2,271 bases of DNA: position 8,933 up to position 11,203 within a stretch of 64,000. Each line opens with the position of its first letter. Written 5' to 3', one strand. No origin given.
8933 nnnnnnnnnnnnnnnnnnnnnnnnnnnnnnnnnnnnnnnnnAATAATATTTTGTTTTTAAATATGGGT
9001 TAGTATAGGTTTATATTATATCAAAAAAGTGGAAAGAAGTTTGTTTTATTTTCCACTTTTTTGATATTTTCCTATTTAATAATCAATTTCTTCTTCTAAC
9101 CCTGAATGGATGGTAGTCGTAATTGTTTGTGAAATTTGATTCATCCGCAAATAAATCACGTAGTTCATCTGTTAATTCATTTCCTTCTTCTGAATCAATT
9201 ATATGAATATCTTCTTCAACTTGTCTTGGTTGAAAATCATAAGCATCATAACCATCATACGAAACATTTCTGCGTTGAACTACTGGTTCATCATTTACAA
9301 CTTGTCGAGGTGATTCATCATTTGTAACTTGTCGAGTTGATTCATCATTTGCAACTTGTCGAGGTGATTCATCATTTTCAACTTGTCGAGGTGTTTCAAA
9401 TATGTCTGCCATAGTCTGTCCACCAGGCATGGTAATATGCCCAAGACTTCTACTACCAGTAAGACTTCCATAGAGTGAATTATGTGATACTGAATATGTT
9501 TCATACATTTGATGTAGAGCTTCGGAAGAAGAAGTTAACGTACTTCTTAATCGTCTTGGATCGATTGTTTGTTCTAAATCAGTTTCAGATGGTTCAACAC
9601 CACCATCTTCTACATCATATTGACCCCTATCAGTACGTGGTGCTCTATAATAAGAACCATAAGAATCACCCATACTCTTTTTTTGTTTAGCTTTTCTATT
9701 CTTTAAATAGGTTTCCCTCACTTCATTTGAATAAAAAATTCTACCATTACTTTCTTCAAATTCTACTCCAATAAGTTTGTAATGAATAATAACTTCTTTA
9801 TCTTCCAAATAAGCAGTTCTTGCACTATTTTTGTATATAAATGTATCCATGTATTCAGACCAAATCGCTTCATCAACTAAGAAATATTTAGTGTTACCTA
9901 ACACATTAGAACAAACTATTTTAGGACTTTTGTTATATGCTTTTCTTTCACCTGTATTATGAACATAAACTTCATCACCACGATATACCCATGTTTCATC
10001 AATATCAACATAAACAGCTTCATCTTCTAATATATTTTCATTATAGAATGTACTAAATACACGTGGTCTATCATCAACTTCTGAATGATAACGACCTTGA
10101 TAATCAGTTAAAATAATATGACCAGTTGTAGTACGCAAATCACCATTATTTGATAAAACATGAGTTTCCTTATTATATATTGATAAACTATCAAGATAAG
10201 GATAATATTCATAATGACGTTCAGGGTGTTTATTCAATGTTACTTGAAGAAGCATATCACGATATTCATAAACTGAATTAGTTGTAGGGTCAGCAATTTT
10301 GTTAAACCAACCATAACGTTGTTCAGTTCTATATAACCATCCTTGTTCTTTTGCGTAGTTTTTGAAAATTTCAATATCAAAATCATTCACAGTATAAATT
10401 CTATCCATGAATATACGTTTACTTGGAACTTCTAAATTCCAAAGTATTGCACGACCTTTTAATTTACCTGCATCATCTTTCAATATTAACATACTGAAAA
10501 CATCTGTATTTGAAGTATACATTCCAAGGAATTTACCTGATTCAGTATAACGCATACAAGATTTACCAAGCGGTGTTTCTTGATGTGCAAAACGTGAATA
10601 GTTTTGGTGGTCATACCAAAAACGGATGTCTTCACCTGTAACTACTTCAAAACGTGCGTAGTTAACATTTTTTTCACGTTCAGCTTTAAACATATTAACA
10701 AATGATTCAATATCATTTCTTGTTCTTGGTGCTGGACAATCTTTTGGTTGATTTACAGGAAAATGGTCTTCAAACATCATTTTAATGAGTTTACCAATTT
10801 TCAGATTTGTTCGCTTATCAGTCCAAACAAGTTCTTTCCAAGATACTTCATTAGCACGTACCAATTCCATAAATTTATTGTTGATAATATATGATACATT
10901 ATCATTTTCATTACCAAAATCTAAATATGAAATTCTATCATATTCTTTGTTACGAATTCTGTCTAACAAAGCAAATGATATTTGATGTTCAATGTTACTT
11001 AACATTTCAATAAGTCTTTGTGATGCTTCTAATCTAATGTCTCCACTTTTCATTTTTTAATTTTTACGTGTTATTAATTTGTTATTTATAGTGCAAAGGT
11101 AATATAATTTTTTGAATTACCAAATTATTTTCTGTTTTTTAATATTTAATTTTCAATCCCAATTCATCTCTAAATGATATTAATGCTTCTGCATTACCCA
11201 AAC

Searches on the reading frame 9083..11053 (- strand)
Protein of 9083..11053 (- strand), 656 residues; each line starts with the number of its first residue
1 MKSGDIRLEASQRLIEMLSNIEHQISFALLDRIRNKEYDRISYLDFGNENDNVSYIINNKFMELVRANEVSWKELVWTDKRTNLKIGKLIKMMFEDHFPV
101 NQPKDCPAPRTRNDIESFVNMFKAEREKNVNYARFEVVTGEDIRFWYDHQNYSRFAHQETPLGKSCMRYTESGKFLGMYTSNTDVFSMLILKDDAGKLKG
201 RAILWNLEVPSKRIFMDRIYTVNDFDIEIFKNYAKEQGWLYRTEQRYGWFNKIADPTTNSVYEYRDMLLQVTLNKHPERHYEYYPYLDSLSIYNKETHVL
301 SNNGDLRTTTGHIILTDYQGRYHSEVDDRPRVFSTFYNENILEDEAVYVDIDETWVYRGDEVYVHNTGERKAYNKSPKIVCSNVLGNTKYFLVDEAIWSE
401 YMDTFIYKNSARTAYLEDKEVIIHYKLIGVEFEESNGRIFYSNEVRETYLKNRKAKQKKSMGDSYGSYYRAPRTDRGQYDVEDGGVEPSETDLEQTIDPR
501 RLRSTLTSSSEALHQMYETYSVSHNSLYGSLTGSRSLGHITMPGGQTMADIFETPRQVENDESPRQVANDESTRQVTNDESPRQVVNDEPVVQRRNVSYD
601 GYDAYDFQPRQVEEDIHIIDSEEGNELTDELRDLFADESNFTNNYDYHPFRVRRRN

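Call 11: search_protein_families(library=pfam, proteins=[window:9083-11053:-], max_evalue=0.001)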
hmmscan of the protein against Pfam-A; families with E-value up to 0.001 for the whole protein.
window:9083-11053:- (656 aa): 0 families

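Call 31: search_protein_families(library=phrogs, alignment_id=A2, max_evalue=0.00001)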
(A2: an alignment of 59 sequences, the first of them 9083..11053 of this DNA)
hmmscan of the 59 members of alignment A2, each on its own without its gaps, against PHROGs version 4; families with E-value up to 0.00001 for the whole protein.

A. member 1, window:9083-11053:- (656 aa): 0 families

B. families by the number of members that match (of 59 scanned): 58 families (the first 25 are shown)
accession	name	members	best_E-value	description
phrog_12005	-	3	5e-20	-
phrog_548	-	2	6.5e-14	RNA ligase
phrog_589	-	2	7.1e-08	HNH endonuclease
phrog_144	-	2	7.2e-07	HNH endonuclease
phrog_24030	-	1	1.4e-103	RNA ligase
phrog_3462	-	1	1.2e-74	nicotinamide-nucleotide adenylyltransferase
phrog_34045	-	1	9.1e-67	-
phrog_20458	-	1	6.6e-62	-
phrog_30579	-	1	6.6e-44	-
phrog_4806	-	1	2.1e-38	histidyl tRNA synthetase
phrog_5687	-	1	1.1e-34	-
phrog_5982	-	1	2.7e-32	-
phrog_857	-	1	1.6e-30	-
phrog_10912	-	1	3.6e-29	kinase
phrog_731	-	1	1.4e-19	-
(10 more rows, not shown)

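Call 32: search_protein_families(library=pfam, alignment_id=A2, max_evalue=0.00001)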
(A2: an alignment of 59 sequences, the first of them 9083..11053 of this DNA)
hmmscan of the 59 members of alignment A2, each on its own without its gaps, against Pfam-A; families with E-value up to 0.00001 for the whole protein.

A. member 1, window:9083-11053:- (656 aa): 0 families

B. families by the number of members that match (of 59 scanned): 24 families
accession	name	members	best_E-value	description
PF00535.33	Glycos_transf_2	2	5.5e-32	Glycosyl transferase family 2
PF09414.15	RNA_ligase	2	2.5e-31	RNA ligase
PF01467.32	CTP_transf_like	2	5.9e-09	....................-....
PF04973.17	NMN_transporter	1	3.6e-35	Nicotinamide mononucleotide transporter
PF15891.11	Nuc_deoxyri_tr2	1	1e-30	Nucleoside 2-deoxyribosyltransferase like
PF01121.26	CoaE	1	3e-28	Dephospho-CoA kinase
PF00593.30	TonB_dep_Rec_b-barrel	1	5.2e-28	TonB dependent receptor-like, beta-barrel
PF13521.12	AAA_28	1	1.3e-25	AAA domain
PF02518.31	HATPase_c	1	2.9e-25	Histidine kinase-, DNA gyrase B-, and HSP90-like ATPase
PF01145.31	Band_7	1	7e-24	SPFH domain / Band 7 family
PF00072.30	Response_reg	1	1.5e-22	Response regulator receiver domain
PF10021.15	PARG_cat_microb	1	9.2e-21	Microbial-type PARG, catalytic domain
PF04055.27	Radical_SAM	1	1.9e-15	Radical SAM superfamily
PF03641.19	Lysine_decarbox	1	8.9e-14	Possible lysine decarboxylase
PF13671.12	AAA_33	1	3e-13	AAA domain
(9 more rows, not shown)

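Call 66: search_dna_similar(query=window:9083-11053:-, collection=phages, mode=protein, max_rows=12)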
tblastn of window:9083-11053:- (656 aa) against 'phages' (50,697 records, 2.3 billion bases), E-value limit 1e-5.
Records with a match: 12; places in all: 66; records where one place covers at least 80% of the query: 0.
Best place of each record, by identity: <60% 12.
By first word of the organism name: Cellulophaga 7; uncultured 5.
By host as written in the record: - 5; Cellulophaga sp. HaHa_2_95 4; Cellulophaga baltica NN016038 2; Cellulophaga baltica NN015840 1.
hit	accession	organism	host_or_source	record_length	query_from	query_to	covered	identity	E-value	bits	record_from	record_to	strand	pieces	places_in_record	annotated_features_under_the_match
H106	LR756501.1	uncultured phage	metagenomic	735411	1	415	63%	31.1%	4e-45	179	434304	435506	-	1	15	record has no annotation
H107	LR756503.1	uncultured phage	metagenomic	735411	1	415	63%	31.1%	4e-45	179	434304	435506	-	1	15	record has no annotation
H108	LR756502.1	uncultured phage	metagenomic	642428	7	369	55%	29.8%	5e-27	124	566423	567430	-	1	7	record has no annotation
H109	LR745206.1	uncultured phage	metagenomic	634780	76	417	52%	31.5%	2e-31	137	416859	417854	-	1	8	record has no annotation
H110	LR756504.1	uncultured phage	metagenomic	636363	14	373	55%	28.1%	2e-19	99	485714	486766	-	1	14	record has no annotation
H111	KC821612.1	Cellulophaga phage phi40:1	Cellulophaga baltica NN015840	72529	13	291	43%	29.4%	7e-20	100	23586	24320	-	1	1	hypothetical protein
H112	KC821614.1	Cellulophaga phage phi38:1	Cellulophaga baltica NN016038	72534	13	291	43%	29.4%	7e-20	100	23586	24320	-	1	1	hypothetical protein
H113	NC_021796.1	Cellulophaga phage phi38:1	Cellulophaga baltica NN016038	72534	13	291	43%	29.4%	7e-20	100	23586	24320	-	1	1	hypothetical protein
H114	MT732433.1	Cellulophaga phage Calle_2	Cellulophaga sp. HaHa_2_95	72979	13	291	43%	28.3%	3e-19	99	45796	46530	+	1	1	hypothetical protein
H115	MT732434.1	Cellulophaga phage Calle_3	Cellulophaga sp. HaHa_2_95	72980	13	291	43%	28.3%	3e-19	99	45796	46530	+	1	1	hypothetical protein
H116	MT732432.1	Cellulophaga phage Calle_1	Cellulophaga sp. HaHa_2_95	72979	13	291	43%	28.3%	5e-19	98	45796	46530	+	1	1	hypothetical protein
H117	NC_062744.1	Cellulophaga phage Calle_1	Cellulophaga sp. HaHa_2_95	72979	13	291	43%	28.3%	5e-19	98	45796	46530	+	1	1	hypothetical protein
